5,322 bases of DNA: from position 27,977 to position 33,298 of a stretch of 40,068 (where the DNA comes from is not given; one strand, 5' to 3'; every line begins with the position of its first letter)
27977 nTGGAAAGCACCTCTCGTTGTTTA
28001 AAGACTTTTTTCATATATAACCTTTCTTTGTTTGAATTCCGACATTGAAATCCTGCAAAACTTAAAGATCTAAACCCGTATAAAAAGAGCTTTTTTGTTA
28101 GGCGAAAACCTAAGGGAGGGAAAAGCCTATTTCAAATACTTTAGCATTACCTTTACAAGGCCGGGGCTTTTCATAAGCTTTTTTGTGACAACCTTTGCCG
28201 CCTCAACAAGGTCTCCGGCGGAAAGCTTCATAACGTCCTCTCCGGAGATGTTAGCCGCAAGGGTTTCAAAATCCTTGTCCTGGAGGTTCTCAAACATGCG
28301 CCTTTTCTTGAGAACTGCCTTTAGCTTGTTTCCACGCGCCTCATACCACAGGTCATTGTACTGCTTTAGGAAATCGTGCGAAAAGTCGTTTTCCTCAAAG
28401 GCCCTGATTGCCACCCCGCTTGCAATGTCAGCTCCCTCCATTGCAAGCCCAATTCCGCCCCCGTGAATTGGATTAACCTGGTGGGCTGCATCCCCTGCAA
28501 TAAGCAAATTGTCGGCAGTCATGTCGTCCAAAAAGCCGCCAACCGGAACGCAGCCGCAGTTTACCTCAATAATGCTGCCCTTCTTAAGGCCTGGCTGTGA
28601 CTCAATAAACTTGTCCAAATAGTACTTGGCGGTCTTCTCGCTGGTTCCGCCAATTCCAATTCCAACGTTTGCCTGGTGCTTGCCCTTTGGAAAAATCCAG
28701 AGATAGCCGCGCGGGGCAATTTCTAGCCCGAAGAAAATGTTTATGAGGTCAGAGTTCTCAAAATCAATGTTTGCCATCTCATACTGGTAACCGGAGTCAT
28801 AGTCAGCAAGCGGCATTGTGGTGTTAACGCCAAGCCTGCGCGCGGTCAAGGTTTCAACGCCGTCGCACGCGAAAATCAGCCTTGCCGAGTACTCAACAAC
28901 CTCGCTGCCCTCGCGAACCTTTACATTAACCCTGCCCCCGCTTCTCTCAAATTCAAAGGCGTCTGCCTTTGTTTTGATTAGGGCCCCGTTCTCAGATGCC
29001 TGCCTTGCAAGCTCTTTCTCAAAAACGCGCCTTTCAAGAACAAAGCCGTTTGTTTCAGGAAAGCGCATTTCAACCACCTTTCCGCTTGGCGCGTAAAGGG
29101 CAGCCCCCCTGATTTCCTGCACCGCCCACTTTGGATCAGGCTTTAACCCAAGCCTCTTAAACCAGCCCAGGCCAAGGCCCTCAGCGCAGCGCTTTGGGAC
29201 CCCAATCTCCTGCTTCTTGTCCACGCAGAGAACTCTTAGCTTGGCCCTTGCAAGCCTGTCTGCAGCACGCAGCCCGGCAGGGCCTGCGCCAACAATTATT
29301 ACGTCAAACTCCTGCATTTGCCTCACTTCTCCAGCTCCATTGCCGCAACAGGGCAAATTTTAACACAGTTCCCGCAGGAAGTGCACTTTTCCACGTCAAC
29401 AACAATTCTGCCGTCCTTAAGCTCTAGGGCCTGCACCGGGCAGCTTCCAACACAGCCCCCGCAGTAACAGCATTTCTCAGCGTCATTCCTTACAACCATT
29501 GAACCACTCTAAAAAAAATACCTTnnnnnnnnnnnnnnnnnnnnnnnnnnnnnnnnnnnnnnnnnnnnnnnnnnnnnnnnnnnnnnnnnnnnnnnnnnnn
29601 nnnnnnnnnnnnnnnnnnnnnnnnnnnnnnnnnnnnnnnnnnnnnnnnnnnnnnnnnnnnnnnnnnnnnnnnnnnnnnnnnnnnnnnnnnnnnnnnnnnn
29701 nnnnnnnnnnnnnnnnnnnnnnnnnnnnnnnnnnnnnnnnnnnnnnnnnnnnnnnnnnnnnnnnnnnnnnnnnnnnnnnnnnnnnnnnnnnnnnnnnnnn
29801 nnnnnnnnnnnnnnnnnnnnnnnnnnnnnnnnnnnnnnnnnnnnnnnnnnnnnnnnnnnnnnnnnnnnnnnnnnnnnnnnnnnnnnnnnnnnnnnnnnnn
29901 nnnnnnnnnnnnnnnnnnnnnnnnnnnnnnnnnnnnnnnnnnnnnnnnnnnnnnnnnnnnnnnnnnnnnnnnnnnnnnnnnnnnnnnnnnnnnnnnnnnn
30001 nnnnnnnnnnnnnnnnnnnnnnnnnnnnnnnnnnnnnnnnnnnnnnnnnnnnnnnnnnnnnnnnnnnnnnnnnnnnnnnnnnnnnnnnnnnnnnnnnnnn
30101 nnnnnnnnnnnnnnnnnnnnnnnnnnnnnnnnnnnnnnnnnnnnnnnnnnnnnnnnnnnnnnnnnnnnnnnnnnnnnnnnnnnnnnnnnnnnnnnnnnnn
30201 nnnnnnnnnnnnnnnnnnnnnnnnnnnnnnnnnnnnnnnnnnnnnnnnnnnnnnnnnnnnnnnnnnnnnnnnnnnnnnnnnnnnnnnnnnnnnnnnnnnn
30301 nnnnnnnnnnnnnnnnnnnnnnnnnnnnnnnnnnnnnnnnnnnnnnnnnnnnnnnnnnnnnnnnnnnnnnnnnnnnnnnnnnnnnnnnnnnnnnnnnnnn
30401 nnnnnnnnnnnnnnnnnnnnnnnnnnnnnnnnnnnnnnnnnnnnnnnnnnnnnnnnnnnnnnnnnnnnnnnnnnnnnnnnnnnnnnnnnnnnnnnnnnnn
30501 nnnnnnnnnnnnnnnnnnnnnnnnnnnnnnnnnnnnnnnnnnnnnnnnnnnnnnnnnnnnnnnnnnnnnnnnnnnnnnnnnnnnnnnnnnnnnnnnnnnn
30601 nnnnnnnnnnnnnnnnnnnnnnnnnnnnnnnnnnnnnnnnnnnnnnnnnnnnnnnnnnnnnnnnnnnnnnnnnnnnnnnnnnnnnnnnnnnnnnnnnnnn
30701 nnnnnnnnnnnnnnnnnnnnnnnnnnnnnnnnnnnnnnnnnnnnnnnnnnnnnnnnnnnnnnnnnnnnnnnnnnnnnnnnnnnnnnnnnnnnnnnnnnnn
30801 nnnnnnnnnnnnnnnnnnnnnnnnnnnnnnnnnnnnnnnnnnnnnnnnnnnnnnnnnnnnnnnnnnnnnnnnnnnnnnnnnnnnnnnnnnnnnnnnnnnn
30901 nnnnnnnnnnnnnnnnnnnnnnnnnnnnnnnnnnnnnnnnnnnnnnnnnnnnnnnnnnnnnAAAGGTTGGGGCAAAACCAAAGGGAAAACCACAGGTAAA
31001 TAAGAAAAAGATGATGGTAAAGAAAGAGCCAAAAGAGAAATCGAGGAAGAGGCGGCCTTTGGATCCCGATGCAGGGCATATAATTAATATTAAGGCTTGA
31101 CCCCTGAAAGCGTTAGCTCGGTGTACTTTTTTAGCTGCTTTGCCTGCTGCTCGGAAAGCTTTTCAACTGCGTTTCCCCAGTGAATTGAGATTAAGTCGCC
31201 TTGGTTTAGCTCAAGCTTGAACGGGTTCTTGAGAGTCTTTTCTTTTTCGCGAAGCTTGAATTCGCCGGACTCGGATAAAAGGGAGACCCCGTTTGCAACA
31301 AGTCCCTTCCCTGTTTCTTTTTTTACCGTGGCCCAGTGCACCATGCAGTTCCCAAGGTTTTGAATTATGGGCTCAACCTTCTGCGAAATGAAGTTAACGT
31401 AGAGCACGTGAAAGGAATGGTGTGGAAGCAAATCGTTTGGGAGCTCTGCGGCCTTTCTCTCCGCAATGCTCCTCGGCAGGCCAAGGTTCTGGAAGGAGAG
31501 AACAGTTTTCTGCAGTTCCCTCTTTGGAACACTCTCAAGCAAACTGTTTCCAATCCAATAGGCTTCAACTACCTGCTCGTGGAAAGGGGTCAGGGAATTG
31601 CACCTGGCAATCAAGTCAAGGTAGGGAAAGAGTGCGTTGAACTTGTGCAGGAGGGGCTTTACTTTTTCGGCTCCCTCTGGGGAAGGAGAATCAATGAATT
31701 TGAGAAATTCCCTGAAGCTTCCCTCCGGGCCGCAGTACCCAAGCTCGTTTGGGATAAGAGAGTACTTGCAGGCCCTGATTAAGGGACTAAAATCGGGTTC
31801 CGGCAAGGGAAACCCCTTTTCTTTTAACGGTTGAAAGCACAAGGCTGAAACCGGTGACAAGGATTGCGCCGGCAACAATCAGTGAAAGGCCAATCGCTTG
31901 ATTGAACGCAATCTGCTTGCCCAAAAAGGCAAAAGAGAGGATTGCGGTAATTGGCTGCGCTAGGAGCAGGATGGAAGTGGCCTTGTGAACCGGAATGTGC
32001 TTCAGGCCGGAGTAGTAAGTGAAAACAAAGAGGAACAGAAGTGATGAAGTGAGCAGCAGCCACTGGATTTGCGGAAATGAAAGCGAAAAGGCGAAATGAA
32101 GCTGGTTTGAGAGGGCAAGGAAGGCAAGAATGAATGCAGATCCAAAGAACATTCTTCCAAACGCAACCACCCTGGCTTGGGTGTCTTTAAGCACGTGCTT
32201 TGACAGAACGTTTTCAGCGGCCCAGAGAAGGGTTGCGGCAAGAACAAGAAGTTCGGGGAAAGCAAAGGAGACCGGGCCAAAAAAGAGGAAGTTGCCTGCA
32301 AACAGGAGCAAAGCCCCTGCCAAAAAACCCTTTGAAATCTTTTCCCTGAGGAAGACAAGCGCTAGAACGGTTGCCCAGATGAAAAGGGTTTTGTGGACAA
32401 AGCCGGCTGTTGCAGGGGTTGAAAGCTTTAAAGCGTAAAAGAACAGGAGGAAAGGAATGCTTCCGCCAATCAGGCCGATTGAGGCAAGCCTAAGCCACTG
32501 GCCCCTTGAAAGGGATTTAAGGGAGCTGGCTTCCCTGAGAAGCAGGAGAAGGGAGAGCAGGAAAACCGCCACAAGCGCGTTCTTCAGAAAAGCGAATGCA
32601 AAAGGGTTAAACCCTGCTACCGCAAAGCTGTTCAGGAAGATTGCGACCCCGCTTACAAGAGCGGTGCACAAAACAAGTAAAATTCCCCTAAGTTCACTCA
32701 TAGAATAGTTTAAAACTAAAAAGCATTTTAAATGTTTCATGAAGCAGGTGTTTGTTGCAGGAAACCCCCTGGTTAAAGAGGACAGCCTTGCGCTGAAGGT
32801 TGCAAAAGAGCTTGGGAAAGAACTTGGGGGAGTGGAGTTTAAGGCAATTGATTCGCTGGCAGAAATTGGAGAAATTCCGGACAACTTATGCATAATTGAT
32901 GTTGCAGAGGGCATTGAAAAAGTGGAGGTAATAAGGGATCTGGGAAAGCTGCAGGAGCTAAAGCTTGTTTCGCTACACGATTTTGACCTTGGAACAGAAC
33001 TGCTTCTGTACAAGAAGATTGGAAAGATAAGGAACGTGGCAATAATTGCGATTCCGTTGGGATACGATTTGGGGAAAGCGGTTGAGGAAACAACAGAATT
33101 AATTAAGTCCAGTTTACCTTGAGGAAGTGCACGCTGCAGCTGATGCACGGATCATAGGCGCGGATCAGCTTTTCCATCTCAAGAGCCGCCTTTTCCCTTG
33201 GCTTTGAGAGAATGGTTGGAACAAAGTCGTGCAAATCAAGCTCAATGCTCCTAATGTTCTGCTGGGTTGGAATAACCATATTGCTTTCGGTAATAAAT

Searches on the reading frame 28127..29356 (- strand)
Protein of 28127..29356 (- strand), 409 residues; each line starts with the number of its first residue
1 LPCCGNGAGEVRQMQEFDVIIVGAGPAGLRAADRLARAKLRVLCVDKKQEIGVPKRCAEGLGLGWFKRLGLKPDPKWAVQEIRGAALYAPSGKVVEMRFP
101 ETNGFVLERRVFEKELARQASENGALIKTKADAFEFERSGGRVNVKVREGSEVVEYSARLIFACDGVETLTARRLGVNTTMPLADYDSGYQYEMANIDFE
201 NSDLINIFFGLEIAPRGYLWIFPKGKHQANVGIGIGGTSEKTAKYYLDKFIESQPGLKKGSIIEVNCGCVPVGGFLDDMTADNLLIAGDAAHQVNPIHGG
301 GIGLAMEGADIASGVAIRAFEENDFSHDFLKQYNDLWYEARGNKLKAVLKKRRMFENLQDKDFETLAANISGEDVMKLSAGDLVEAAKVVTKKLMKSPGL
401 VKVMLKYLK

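Call 37: search_protein_families(library=pfam, proteins=[window:28127-29356:-], max_evalue=0.001)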
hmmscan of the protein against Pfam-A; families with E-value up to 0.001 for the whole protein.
window:28127-29356:- (409 aa): 10 families
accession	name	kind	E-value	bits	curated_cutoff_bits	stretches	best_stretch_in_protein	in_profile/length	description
PF22578.2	GGR_cat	-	1.5e-26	92.5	27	1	185-270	1-88/88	Geranylgeranyl reductase catalytic domain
PF01494.25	FAD_binding_3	-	2.6e-19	70.1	22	2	17-187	2-179/349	FAD binding domain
PF05834.18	Lycopene_cycl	-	4.6e-12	46.2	23.4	1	18-179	1-154/380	Lycopene cyclase protein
PF01266.30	DAO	-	2.4e-09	37.7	27.9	1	18-52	1-35/353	FAD dependent oxidoreductase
PF00890.30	FAD_binding_2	-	2.5e-09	37.2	20.4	1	18-85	1-70/414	FAD binding domain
PF07992.20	Pyr_redox_2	-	1e-08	35.4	26.1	1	17-49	1-33/291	Pyridine nucleotide-disulphide oxidoreductase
PF13450.12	NAD_binding_8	-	1.9e-07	31.7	21.9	1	21-52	1-32/68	NAD(P)-binding Rossmann-like domain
PF01946.23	Thi4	-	2.9e-06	27.2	26.2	1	12-52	13-54/235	Thi4 family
PF03486.20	HI0933_like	-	6.5e-06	26.2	50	1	18-52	2-36/244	HI0933-like protein Rossmann domain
PF12831.13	FAD_oxidored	-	0.00046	20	27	1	18-52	1-35/416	FAD dependent oxidoreductase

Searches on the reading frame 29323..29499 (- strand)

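Call 37: search_protein_families(library=pfam, proteins=[window:29323-29499:-], max_evalue=0.001)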
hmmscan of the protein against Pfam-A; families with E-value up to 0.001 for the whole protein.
window:29323-29499:- (58 aa): 11 families
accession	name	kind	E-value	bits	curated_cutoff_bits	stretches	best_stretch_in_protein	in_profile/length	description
PF00037.32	Fer4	-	1.7e-13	50.2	21.1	2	32-54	1-23/24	4Fe-4S binding domain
PF13237.11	Fer4_10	-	6e-11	42.5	25.5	1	3-50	2-53/53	4Fe-4S dicluster domain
PF12837.12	Fer4_6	-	5e-09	36.1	25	1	32-53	2-23/24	4Fe-4S binding domain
PF14697.11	Fer4_21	-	1.8e-08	34.8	35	1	6-54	4-57/59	4Fe-4S dicluster domain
PF12838.12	Fer4_7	-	2.2e-08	34.9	27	1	9-53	1-52/52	4Fe-4S dicluster domain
PF12797.12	Fer4_2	-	1.3e-07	31.6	24.5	1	31-51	2-22/22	4Fe-4S binding domain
PF13187.11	Fer4_9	-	1.4e-07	31.9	27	1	9-53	1-51/52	4Fe-4S dicluster domain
PF13484.11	Fer4_16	-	3.7e-07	31.3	30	1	38-57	1-20/66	4Fe-4S double cluster binding domain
PF25160.1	LdpA_Fe-S-bd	-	4.4e-06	26.8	27.6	1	16-55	9-44/49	LdpA Fe-S cluster-binding domain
PF12800.12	Fer4_4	-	6.5e-06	26.5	24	1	37-51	2-16/17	4Fe-4S binding domain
PF13183.11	Fer4_8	-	0.00016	22.6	27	0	36-52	2-18/68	4Fe-4S dicluster domain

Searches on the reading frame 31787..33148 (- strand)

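Call 37: search_protein_families(library=pfam, proteins=[window:31787-33148:-], max_evalue=0.001)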
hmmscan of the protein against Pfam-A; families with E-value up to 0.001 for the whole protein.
window:31787-33148:- (453 aa): 1 family
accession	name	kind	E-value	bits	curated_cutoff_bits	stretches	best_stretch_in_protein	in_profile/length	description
PF00892.27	EamA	-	1.3e-34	119.8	28.2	2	154-290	2-134/135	EamA-like transporter family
